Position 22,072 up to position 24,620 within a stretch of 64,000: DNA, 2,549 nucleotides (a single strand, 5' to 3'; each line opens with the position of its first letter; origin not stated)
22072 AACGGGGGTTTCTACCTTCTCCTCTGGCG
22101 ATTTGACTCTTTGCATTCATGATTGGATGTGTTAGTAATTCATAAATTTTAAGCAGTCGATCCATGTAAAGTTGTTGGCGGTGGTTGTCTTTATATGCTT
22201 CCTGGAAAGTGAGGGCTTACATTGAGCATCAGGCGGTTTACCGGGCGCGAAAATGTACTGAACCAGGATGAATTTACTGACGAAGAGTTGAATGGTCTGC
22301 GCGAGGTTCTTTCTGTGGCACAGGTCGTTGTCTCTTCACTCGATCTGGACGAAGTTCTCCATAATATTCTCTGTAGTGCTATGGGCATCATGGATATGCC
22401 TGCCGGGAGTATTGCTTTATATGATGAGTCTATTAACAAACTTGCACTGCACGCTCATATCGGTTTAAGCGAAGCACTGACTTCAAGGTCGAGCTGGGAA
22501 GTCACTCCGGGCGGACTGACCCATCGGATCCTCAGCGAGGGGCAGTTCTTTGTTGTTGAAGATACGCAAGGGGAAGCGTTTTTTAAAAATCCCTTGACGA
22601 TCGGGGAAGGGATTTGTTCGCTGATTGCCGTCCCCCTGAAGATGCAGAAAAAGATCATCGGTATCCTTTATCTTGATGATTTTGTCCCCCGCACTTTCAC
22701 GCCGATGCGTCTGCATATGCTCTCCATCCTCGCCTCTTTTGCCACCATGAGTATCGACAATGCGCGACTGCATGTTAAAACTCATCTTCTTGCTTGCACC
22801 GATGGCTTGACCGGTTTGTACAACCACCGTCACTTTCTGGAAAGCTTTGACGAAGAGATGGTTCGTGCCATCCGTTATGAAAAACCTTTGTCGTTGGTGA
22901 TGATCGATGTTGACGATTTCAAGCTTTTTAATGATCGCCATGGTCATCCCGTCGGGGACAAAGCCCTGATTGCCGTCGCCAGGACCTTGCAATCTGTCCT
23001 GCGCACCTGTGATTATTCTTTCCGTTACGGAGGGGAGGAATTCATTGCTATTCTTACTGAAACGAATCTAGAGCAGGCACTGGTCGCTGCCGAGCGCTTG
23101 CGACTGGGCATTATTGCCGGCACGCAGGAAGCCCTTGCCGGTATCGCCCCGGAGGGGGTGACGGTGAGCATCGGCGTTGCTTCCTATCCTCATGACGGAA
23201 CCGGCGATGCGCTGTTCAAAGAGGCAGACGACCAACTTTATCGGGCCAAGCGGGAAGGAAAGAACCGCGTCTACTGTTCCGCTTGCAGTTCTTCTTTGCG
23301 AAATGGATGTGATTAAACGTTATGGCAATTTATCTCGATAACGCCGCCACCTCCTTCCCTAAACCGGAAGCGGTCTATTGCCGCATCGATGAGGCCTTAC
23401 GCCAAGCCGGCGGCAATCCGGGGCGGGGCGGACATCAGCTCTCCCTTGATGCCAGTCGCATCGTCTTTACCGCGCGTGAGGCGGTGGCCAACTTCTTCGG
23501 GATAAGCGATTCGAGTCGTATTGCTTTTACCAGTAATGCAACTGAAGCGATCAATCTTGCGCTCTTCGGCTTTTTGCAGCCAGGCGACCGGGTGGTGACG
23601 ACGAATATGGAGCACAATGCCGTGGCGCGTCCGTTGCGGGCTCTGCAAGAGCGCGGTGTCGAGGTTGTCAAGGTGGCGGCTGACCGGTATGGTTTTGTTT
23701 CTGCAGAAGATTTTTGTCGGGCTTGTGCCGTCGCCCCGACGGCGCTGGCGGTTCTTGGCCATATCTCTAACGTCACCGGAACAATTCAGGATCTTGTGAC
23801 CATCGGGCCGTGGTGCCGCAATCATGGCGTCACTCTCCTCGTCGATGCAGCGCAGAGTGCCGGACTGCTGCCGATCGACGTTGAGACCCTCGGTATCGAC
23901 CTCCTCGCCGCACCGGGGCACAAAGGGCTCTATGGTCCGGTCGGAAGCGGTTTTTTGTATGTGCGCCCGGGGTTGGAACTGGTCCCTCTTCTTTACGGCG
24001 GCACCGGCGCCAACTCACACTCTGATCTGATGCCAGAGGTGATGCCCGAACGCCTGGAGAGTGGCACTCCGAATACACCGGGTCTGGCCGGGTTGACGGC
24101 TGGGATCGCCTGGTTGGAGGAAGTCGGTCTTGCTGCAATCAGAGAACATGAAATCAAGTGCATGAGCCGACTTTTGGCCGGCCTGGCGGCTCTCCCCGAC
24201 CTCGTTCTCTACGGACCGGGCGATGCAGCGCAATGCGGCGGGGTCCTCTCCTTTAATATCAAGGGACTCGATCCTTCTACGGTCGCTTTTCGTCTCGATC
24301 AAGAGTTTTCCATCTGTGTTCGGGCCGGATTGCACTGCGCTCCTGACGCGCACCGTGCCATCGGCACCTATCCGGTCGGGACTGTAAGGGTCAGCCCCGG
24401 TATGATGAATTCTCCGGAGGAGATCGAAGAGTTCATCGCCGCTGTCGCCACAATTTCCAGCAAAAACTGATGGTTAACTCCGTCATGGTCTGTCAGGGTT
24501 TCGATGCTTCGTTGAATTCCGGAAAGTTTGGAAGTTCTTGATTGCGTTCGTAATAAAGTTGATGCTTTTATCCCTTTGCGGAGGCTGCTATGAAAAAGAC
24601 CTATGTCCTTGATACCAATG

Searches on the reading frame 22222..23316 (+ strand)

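Call 15: search_protein_families(library=pfam, proteins=[window:22222-23316:+], max_evalue=0.001)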
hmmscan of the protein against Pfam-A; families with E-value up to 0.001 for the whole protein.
window:22222-23316:+ (364 aa): 4 families
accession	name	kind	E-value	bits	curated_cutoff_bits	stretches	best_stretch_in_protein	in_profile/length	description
PF00990.26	GGDEF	-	1.4e-44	152.1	23.8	1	192-349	2-161/161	Diguanylate cyclase, GGDEF domain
PF01590.32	GAF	-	4.3e-13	50.4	22.4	1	41-178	1-133/133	GAF domain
PF13185.12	GAF_2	-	6.2e-12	46.3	28.6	1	40-178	2-135/136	GAF domain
PF13492.12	GAF_3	-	7.7e-10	39.7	27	1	41-180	1-129/129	GAF domain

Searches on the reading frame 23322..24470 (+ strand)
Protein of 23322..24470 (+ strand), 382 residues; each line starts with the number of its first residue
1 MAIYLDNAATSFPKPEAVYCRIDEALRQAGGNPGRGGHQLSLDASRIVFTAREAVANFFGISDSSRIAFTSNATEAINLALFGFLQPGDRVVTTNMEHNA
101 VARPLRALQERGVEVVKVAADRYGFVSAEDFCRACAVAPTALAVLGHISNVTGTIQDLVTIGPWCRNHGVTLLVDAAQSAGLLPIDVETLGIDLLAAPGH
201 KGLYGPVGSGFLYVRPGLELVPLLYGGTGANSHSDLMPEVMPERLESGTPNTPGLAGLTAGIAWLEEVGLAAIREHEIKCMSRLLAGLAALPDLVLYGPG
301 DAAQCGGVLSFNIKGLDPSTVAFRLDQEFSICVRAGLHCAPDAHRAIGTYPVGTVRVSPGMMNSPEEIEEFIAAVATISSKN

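Call 15: search_protein_families(library=pfam, proteins=[window:23322-24470:+], max_evalue=0.001)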
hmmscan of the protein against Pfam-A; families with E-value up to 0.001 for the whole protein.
window:23322-24470:+ (382 aa): 5 families
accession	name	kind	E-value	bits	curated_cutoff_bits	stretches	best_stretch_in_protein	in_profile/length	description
PF00266.25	Aminotran_5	-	3.4e-88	296.5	21.5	1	3-371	1-371/371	Aminotransferase class-V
PF00155.27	Aminotran_1_2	-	9.8e-07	28.7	19.7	1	51-177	47-187/361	Aminotransferase class I and II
PF01041.23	DegT_DnrJ_EryC1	-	1.7e-06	27.9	19.8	1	69-181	44-151/360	DegT/DnrJ/EryC1/StrS aminotransferase family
PF01053.26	Cys_Met_Meta_PP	-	9.7e-06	24.8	27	1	67-196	70-193/381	Cys/Met metabolism PLP-dependent enzyme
PF01212.27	Beta_elim_lyase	-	7.6e-05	22.6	27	1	42-212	28-209/288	Beta-eliminating lyase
